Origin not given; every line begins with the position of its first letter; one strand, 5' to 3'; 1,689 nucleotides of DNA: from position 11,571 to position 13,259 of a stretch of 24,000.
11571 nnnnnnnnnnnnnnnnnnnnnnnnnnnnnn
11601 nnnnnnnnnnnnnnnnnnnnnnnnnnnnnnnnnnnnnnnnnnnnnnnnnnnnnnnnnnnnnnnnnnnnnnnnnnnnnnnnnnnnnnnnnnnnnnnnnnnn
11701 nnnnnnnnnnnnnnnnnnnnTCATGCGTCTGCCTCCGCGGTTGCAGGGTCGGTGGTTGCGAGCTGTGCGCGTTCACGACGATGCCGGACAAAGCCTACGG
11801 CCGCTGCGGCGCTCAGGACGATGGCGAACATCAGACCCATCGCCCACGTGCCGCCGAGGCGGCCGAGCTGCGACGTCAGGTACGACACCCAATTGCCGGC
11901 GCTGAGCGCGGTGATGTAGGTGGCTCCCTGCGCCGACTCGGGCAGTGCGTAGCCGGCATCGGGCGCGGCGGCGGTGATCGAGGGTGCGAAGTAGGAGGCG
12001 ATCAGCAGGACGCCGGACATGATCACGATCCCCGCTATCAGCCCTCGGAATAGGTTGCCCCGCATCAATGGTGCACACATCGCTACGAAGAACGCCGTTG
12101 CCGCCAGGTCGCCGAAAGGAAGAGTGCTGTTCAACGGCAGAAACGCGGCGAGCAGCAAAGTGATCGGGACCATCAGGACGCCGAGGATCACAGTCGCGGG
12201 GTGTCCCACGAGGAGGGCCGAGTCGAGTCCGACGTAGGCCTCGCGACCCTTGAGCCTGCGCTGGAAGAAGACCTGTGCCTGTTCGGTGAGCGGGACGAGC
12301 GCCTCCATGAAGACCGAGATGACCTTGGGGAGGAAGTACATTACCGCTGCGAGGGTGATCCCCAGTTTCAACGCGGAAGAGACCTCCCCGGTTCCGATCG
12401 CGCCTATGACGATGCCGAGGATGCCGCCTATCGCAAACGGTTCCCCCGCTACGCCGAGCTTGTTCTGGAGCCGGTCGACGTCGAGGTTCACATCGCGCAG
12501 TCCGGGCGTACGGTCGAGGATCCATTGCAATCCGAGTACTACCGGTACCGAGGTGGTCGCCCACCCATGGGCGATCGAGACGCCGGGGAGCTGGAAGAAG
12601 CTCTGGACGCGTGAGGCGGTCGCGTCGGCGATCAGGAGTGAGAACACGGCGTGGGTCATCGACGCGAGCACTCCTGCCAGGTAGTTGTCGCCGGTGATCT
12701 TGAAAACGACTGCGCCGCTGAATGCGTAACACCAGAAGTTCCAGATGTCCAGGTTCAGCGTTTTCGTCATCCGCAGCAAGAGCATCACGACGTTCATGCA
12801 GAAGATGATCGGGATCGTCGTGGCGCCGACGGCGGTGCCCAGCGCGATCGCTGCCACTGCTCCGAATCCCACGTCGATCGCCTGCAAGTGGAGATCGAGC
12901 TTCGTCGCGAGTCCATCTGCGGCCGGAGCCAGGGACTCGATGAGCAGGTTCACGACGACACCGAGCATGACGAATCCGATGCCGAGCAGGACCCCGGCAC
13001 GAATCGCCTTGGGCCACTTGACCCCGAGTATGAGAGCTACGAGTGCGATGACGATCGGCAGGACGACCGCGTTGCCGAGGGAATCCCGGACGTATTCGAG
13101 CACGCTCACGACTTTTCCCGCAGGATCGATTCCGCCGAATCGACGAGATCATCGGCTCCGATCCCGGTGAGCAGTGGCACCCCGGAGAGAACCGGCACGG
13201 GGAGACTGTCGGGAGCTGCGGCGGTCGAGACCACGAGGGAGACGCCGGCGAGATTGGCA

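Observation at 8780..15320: Lower-GC island carrying a full sgc-type orphan PTS locus, with no mobility genes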

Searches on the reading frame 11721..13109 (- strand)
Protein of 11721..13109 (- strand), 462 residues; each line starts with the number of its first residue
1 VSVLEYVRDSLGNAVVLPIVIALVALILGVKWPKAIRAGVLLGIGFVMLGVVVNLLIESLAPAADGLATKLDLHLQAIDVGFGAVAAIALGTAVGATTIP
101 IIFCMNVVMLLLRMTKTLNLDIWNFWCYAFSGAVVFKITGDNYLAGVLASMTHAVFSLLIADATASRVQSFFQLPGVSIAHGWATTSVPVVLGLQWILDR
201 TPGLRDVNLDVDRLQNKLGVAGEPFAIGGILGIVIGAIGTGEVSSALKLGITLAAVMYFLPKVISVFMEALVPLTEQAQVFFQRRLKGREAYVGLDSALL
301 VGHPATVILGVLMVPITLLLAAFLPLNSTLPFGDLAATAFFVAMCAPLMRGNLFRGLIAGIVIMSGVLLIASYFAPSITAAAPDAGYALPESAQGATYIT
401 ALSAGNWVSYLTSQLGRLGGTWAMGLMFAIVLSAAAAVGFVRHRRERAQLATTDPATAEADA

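Call 6: search_protein_families(library=pfam, proteins=[window:11721-13109:-])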
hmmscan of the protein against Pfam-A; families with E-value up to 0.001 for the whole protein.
window:11721-13109:- (462 aa): 1 family
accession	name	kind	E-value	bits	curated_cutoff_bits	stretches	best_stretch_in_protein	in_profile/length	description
PF03611.19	EIIC-GAT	-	4.1e-68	230.7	24.2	1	12-383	5-386/394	PTS system sugar-specific permease component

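Call 7: search_protein_families(library=ncbifam, proteins=[window:11721-13109:-])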
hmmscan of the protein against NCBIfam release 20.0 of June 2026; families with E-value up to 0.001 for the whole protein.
window:11721-13109:- (462 aa): 1 family
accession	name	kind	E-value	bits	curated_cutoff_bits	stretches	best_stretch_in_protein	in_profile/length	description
TIGR00827.1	EIIC-GAT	subfamily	3.1e-121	405.1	542.2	1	10-415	3-405/407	galactitol-specific PTS transporter subunit IIC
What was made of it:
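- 11721..13109 (-): sgcC-like PTS EIIC, Gat family, 462 aa. PF03611 at 231 bits; TIGR00827 at 405 bits, below its cut-off of 542 (calls 6, 7).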

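Call 9: find_encoding_contigs(protein=window:11721-13109:-, flank=10000, max_places=6)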
Protein window:11721-13109:- (462 aa): 6 contigs read that carry it; 3 places shown.
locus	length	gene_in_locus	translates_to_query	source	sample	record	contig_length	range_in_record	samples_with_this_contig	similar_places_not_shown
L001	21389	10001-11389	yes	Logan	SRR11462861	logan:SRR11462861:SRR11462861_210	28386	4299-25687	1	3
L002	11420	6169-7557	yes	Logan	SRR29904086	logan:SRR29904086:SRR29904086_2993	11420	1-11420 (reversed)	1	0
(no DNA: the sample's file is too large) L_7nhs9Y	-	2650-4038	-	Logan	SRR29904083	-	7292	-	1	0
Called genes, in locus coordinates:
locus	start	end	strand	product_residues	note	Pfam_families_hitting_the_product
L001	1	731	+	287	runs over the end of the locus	PF00294:PfkB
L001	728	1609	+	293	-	-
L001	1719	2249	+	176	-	PF13302:Acetyltransf_3 (weak), PF00583:Acetyltransf_1, PF13480:Acetyltransf_6 (weak), PF13508:Acetyltransf_7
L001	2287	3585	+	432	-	PF00202:Aminotran_3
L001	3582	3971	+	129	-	PF06339:Ectoine_synth, PF07883:Cupin_2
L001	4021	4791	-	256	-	PF02361:CbiQ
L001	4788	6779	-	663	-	PF09991:DUF2232 (weak), PF00005:ABC_tran, PF02463:SMC_N (faint), PF13555:AAA_29 (faint), PF13304:AAA_21 (faint), PF00005:ABC_tran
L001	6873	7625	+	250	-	PF13714:PEP_mutase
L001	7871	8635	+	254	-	PF08220:HTH_DeoR, PF08279:HTH_11 (weak), PF00455:DeoRC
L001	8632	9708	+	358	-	PF05343:Peptidase_M42, PF01546:Peptidase_M20, PF04389:Peptidase_M28 (weak)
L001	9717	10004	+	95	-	PF02302:PTS_IIB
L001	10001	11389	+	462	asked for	PF03611:EIIC-GAT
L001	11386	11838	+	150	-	PF00359:PTS_EIIA_2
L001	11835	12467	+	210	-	PF00834:Ribul_P_3_epim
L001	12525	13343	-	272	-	PF03437:BtpA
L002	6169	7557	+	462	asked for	PF03611:EIIC-GAT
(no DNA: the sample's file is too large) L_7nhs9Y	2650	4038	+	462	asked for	PF03611:EIIC-GAT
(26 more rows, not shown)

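Call 22: find_homologous_proteins(query=window:11721-13109:-, max_evalue=1e-10)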
Query window:11721-13109:- (462 aa): 378 proteins with E <= 1e-10 among 8000 candidates; the best 120 are listed.
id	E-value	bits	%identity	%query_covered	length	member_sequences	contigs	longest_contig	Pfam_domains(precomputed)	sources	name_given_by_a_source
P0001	2.9e-286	967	100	100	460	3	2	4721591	PF03611.20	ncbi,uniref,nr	ncbi:PTS galactitol transporter subunit IIC [Tsukamurella pulmonis]|uniref:PTS galactitol transporte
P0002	1.3e-172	593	59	97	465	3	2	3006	PF03611.20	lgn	-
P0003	5.0e-170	584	61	97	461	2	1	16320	PF03611.20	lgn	-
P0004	1.6e-168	579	58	100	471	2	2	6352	PF03611.20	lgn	-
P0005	8.4e-164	564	56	99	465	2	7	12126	PF03611.20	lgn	-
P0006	1.3e-162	560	56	97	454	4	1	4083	PF03611.20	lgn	-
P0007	3.6e-162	558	57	96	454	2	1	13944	PF03611.20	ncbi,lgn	-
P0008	1.0e-161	557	57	97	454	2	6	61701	PF03611.20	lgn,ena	-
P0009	1.1e-161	557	55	98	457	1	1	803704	PF03611.20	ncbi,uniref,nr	ncbi:PTS transporter subunit IIC [Bacillus sp. FJAT-50079]|uniref:PTS galactitol transporter subunit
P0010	1.1e-160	553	55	97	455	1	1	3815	PF03611.20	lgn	-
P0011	3.1e-160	552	56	97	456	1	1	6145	PF03611.20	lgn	-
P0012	3.4e-160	552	56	97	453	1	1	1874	PF03611.20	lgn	-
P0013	1.3e-159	550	55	98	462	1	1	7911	PF03611.20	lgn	-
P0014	3.5e-157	542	55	97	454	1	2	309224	PF03611.20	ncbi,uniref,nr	ncbi:PTS galactitol transporter subunit IIC [Sporosarcina beigongshangi]|uniref:PTS galactitol trans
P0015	6.4e-157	541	55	97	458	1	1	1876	PF03611.20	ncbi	-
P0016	1.5e-152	527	54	97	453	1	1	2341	PF03611.20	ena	-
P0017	2.0e-152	526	54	97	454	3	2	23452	PF03611.20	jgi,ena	-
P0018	6.2e-152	525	53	100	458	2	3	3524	PF03611.20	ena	-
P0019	1.6e-151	523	53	97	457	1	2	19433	PF03611.20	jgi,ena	-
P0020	2.6e-150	519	55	96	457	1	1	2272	PF03611.20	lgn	-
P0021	6.8e-141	488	53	94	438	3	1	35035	PF03611.20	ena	-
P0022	6.7e-140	485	51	97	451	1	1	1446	PF03611.20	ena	-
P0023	4.2e-138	479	52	97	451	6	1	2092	PF03611.20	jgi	jgi:PTS system galactitol-specific IIC component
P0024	6.2e-138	478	55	89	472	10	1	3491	PF03611.20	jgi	jgi:PTS system galactitol-specific IIC component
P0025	1.1e-137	478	54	90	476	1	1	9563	PF03611.20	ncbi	-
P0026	2.8e-137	476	51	97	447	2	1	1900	PF03611.20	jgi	jgi:PTS system galactitol-specific IIC component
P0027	5.9e-136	472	51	99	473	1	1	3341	PF03611.20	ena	-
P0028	1.7e-134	467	50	99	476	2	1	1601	PF03611.20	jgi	jgi:PTS system galactitol-specific IIC component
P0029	1.7e-132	461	52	89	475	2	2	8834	PF03611.20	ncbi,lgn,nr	ncbi:MAG TPA: PTS transporter subunit IIC [Candidatus Limnocylindrales bacterium]|nr:PTS transporter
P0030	2.1e-132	460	49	98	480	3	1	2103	PF03611.20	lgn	-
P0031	3.9e-132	459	51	92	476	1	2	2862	PF03611.20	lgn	-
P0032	2.2e-131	457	52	89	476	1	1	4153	PF03611.20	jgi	jgi:PTS system galactitol-specific IIC component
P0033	2.6e-131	457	52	91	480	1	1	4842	PF03611.20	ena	-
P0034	4.9e-131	456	48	100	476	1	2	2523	PF03611.20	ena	-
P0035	7.4e-131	455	53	89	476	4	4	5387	PF03611.20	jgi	-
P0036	1.5e-130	454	49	98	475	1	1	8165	PF03611.20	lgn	-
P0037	1.8e-129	451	51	99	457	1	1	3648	PF03611.20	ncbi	-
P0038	2.7e-129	450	50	98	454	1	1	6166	PF03611.20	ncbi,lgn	-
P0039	5.4e-129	449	51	89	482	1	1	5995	PF03611.20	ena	-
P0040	5.8e-128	446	52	88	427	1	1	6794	PF03611.20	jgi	jgi:PTS system galactitol-specific IIC component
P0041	1.7e-127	444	52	90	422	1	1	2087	PF03611.20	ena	-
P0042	2.5e-127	444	51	90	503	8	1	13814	PF03611.20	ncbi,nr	ncbi:MAG TPA: PTS transporter subunit IIC [Candidatus Dormibacteraeota bacterium]|nr:PTS transporter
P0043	6.8e-127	442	51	89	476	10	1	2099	PF03611.20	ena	-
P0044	7.7e-127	442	47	100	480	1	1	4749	PF03611.20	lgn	-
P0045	1.5e-126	441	51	88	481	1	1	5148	PF03611.20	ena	-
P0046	1.9e-126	441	52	87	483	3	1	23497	PF03611.20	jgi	jgi:PTS system galactitol-specific IIC component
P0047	7.4e-126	439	51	90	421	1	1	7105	PF03611.20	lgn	-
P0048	2.1e-125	437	51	89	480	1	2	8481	PF03611.20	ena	-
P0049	3.0e-125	437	51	88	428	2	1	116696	PF03611.20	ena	-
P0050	5.7e-125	436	50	90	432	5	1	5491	PF03611.20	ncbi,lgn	-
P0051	8.1e-125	435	51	90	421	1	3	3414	PF03611.20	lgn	-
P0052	7.7e-124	432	52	83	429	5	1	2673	PF03611.20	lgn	-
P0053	2.0e-123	431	52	87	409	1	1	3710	PF03611.20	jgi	jgi:PTS system galactitol-specific IIC component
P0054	8.3e-123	429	50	96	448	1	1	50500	PF03611.20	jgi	-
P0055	1.4e-122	428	50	88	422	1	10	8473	PF03611.20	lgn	-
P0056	1.9e-122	427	55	77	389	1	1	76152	PF03611.20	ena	-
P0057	2.4e-122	427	49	90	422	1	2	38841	PF03611.20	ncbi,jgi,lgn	jgi:PTS system galactitol-specific IIC component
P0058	2.5e-122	427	50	84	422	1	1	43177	PF03611.20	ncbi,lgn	-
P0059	3.0e-122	427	50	83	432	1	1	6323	PF03611.20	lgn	-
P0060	5.9e-121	423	51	90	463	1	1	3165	PF03611.20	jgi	jgi:PTS system galactitol-specific IIC component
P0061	7.6e-121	422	51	90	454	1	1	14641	PF03611.20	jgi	jgi:PTS system galactitol-specific IIC component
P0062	7.6e-121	422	50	91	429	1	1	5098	PF03611.20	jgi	jgi:PTS system galactitol-specific IIC component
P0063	9.0e-121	422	50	84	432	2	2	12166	PF03611.20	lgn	-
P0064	1.0e-120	422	49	90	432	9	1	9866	PF03611.20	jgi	-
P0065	2.0e-120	421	49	90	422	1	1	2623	PF03611.20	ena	-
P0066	2.7e-120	420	49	90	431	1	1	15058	PF03611.20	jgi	-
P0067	2.0e-119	417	51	95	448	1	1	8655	PF03611.20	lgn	-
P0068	2.5e-119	417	49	90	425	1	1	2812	PF03611.20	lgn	-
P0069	2.6e-119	417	51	90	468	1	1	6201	PF03611.20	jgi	jgi:galactitol PTS system EIIC component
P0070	3.1e-119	417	49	90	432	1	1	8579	PF03611.20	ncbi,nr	ncbi:MAG: PTS galactitol transporter subunit IIC [Thermanaerothrix sp.]|nr:PTS galactitol transporte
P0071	3.3e-119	417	50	90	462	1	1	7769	PF03611.20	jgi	jgi:PTS system galactitol-specific IIC component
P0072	5.4e-119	416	50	90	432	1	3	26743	PF03611.20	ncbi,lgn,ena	-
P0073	6.5e-119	416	50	90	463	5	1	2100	PF03611.20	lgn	-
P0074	3.5e-118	413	48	97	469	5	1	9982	PF03611.20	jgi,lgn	jgi:PTS system galactitol-specific IIC component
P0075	4.8e-118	413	50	95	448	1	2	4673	PF03611.20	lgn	-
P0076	6.9e-118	412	51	88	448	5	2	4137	PF03611.20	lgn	-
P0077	8.8e-118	412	49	90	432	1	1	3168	PF03611.20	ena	-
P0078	2.0e-117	411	51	90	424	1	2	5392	PF03611.20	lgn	-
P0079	2.2e-117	411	50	90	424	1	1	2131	PF03611.20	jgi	jgi:PTS system galactitol-specific IIC component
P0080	6.6e-117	409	48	96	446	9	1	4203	PF03611.20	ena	-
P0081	1.2e-116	408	50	91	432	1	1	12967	PF03611.20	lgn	-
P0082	2.2e-116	407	50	90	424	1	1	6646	PF03611.20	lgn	-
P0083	5.5e-115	403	48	87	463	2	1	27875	PF03611.20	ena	-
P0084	9.0e-115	402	44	98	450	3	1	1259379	PF03611.20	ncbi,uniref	ncbi:PTS galactitol transporter subunit IIC [Viridibacillus arvi]|uniref:PTS galactitol transporter 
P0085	2.6e-114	401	48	90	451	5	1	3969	PF03611.20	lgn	-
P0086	4.2e-114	400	49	88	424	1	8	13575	PF03611.20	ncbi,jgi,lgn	ncbi:MAG: PTS galactitol transporter subunit IIC [Bacillota bacterium]|jgi:PTS system galactitol-spe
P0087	8.1e-114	399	47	95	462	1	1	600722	PF03611.20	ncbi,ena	-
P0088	8.4e-114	399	48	90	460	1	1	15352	PF03611.20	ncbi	-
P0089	1.2e-113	398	46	91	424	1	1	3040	PF03611.20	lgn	-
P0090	1.2e-113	398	49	88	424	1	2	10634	PF03611.20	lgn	-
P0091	6.3e-113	396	47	90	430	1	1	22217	PF03611.20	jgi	jgi:PTS system galactitol-specific IIC component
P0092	8.5e-113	396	49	85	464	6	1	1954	PF03611.20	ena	-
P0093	1.1e-112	395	44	97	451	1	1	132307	PF03611.20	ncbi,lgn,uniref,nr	ncbi:hypothetical protein BK139_13030 [Paenibacillus sp. FSL R5-0490]|uniref:PTS galactitol transpor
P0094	1.3e-112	395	48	88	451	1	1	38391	PF03611.20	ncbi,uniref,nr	ncbi:PTS galactitol transporter subunit IIC [Neobacillus muris]|uniref:PTS galactitol transporter su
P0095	1.9e-112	395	47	90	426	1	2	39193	PF03611.20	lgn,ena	-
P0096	2.8e-112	394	47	90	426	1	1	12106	PF03611.20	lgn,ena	-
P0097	3.9e-112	393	47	95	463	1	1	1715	PF03611.20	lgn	-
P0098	4.3e-112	393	47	90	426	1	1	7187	PF03611.20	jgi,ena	-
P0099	4.4e-112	393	47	90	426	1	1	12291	PF03611.20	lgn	-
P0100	4.6e-112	393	44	97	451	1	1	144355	PF03611.20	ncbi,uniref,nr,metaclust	ncbi:PTS galactitol transporter subunit IIC [Cytobacillus firmus]|uniref:Putative phosphotransferase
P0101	5.0e-112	393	47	90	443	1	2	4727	PF03611.20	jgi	jgi:PTS system galactitol-specific IIC component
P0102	6.0e-112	393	47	90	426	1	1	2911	PF03611.20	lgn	-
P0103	7.5e-112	393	49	89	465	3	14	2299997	PF03611.20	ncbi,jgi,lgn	ncbi:MAG: PTS galactitol transporter subunit IIC [Anaerolineaceae bacterium]|jgi:PTS system galactit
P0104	8.9e-112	392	50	85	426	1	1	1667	PF03611.20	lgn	-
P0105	2.3e-111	391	46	97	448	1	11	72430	PF03611.20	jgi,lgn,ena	-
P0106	2.5e-111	391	46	97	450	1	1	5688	PF03611.20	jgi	-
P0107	3.4e-111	390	46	94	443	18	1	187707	PF03611.20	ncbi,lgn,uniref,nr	ncbi:permease [Brevibacillus nitrificans]|uniref:Permease n=1 Tax=Brevibacillus nitrificans TaxID=65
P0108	4.5e-111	390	48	89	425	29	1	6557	PF03611.20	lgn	-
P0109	4.9e-111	390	45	90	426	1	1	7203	PF03611.20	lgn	-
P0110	4.9e-111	390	47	89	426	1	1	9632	PF03611.20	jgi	jgi:PTS system galactitol-specific IIC component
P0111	5.5e-111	390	48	89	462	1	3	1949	PF03611.20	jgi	jgi:PTS system galactitol-specific IIC component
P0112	1.2e-110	389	46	90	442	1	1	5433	PF03611.20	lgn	-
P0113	1.3e-110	388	48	89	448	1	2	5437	PF03611.20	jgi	jgi:PTS system galactitol-specific IIC component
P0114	1.7e-110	388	47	88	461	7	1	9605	PF03611.20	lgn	-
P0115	1.7e-110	388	46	91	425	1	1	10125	PF03611.20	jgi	-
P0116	2.1e-110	388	46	86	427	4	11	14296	PF03611.20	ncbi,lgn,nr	ncbi:MAG: PTS transporter subunit IIC [Chloroflexota bacterium]|nr:PTS transporter subunit IIC [Chlo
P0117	2.2e-110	388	46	91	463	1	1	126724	PF03611.20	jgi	jgi:PTS system galactitol-specific IIC component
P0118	3.5e-110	387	45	96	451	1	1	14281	PF03611.20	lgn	-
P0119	4.2e-110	387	46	85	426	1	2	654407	PF03611.20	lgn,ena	-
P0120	5.8e-110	386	46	85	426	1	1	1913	PF03611.20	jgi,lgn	-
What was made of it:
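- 11721..13109 (-): Next-best homologue anywhere is 61% (call 22).
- The best non-T. pulmonis EIIC is 61% identical (call 22).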

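Call 23: find_encoding_contigs(protein=P0003, flank=8000, max_places=2)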
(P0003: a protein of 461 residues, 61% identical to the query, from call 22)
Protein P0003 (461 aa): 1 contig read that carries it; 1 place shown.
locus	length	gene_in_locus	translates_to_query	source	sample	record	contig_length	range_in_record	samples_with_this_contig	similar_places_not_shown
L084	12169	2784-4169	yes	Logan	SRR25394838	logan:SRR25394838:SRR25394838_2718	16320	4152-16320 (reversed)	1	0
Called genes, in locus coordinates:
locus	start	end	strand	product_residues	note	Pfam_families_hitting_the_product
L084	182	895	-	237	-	-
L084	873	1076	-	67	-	-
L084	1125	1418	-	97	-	-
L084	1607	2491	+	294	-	PF08220:HTH_DeoR, PF08279:HTH_11 (weak), PF00455:DeoRC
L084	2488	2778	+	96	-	PF02302:PTS_IIB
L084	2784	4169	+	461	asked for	PF03611:EIIC-GAT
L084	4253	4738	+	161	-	PF00359:PTS_EIIA_2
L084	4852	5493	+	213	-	PF00834:Ribul_P_3_epim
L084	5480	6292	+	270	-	PF03437:BtpA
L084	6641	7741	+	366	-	PF04389:Peptidase_M28 (faint), PF05343:Peptidase_M42, PF01546:Peptidase_M20 (weak)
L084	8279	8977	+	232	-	PF08282:Hydrolase_3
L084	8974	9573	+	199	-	PF12766:Pyridox_oxase_2, PF01243:PNPOx_N, PF10590:PNP_phzG_C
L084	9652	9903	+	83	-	-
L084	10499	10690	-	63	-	-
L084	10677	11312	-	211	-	PF02734:Dak2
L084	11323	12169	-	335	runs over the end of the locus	PF02733:Dak1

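Call 24: find_encoding_contigs(protein=P0008, flank=8000, max_places=2)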
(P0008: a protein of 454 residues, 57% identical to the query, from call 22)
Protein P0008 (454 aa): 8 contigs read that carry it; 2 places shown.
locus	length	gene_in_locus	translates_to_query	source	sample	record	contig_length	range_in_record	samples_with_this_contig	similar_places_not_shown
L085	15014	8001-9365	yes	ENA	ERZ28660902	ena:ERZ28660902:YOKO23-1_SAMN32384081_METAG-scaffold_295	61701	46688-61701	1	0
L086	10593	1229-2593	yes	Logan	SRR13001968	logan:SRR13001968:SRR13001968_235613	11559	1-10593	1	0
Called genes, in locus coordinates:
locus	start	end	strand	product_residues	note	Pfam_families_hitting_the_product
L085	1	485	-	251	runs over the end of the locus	PF06114:Peptidase_M78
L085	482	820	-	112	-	PF13560:HTH_31, PF12844:HTH_19 (weak), PF01381:HTH_3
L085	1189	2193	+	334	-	-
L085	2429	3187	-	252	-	PF05685:Uma2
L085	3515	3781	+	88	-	-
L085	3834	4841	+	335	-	PF01381:HTH_3, PF06114:Peptidase_M78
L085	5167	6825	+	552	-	PF04434:SWIM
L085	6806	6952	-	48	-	-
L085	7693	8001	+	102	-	PF02302:PTS_IIB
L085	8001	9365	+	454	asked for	PF03611:EIIC-GAT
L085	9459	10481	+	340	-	PF01408:GFO_IDH_MocA, PF02894:GFO_IDH_MocA_C, PF22725:GFO_IDH_MocA_C3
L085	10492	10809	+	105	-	-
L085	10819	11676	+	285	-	PF05116:S6PP (faint), PF00702:Hydrolase (faint), PF08282:Hydrolase_3, PF12710:HAD (faint)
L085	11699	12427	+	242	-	PF03932:CutC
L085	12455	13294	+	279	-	PF01116:F_bP_aldolase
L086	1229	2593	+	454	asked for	PF03611:EIIC-GAT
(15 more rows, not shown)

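Call 25: find_encoding_contigs(protein=P0009, flank=8000, max_places=2)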
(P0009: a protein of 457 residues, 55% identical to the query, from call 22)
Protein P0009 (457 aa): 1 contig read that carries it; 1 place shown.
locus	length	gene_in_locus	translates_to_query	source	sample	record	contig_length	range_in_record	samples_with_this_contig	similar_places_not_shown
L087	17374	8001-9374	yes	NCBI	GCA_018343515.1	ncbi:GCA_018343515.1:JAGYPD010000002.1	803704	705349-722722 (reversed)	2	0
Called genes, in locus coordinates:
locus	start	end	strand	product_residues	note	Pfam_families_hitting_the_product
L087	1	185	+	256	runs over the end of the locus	PF02463:SMC_N, PF00005:ABC_tran, PF13175:AAA_15 (faint), PF13304:AAA_21 (faint)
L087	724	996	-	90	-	PF08818:DUF1801 (weak)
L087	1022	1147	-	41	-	-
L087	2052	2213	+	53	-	PF08761:dUTPase_2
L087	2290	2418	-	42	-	-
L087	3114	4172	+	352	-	PF01510:Amidase_2, PF12200:DUF3597 (weak)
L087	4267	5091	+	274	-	PF09678:Caa3_CtaG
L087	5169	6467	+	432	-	PF00245:Alk_phosphatase, PF01676:Metalloenzyme (weak)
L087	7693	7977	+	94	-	PF02302:PTS_IIB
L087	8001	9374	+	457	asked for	PF03611:EIIC-GAT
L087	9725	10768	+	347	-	PF01408:GFO_IDH_MocA, PF01488:Shikimate_DH (weak), PF02894:GFO_IDH_MocA_C, PF22725:GFO_IDH_MocA_C3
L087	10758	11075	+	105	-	-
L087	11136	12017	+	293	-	PF00702:Hydrolase (faint), PF05116:S6PP (faint), PF08282:Hydrolase_3, PF12710:HAD (faint)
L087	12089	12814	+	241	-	PF03932:CutC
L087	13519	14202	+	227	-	PF00121:TIM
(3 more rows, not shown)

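Call 48: search_protein_families(library=ncbifam, proteins=[L084:4852-5493:+], max_evalue=0.00001)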
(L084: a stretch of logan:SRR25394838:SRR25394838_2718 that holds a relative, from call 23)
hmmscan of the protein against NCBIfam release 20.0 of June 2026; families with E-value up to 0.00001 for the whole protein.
L084:4852-5493:+ (213 aa): 5 families
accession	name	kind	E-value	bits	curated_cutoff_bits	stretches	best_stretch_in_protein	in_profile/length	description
TIGR01163.1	rpe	equivalog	2.7e-40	138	212.6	1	3-183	25-208/211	ribulose-phosphate 3-epimerase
NF004076.0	PRK05581.1-4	subfamily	2.7e-34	118.4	165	1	3-178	30-208/221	ribulose-phosphate 3-epimerase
NF005944.0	PRK08005.1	equivalog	7.5e-33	113.5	376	1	6-174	29-196/210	ribulose-phosphate 3 epimerase family protein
NF007266.0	PRK09722.1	equivalog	2.9e-29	102.2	271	1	4-173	28-201/230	D-allulose 6-phosphate 3-epimerase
NF005986.0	PRK08091.1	equivalog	1.4e-07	31.7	264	1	4-174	39-212/229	ribulose-phosphate 3-epimerase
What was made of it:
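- Pfam and NCBIfam assign all eight genes (calls 6, 7, 48).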

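Call 49: find_encoding_contigs(protein=P0007, flank=8000, max_places=2)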
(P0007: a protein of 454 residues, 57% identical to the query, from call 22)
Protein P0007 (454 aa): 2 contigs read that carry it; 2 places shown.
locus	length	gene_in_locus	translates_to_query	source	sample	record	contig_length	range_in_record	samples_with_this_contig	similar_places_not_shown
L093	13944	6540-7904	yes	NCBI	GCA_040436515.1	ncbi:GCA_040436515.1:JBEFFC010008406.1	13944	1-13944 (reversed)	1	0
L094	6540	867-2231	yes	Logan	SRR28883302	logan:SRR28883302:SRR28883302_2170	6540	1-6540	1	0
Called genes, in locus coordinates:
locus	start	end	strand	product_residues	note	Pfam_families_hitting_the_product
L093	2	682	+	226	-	?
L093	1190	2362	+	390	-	PF00375:SDF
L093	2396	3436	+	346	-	PF00155:Aminotran_1_2, PF01212:Beta_elim_lyase, PF01041:DegT_DnrJ_EryC1 (faint), PF01053:Cys_Met_Meta_PP (weak)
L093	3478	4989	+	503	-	PF01425:Amidase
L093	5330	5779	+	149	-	PF01695:IstB_IS21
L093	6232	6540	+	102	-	PF02302:PTS_IIB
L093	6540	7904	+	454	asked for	PF03611:EIIC-GAT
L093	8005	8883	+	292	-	PF12710:HAD (faint), PF00702:Hydrolase (faint), PF05116:S6PP (faint), PF08282:Hydrolase_3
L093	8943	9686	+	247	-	PF03932:CutC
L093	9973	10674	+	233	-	PF00121:TIM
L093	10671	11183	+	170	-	PF01894:YjbQ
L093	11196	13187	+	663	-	PF08279:HTH_11 (faint), PF00874:PRD, PF00359:PTS_EIIA_2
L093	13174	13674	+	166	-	PF00359:PTS_EIIA_2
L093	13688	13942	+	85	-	?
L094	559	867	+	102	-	PF02302:PTS_IIB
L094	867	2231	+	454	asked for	PF03611:EIIC-GAT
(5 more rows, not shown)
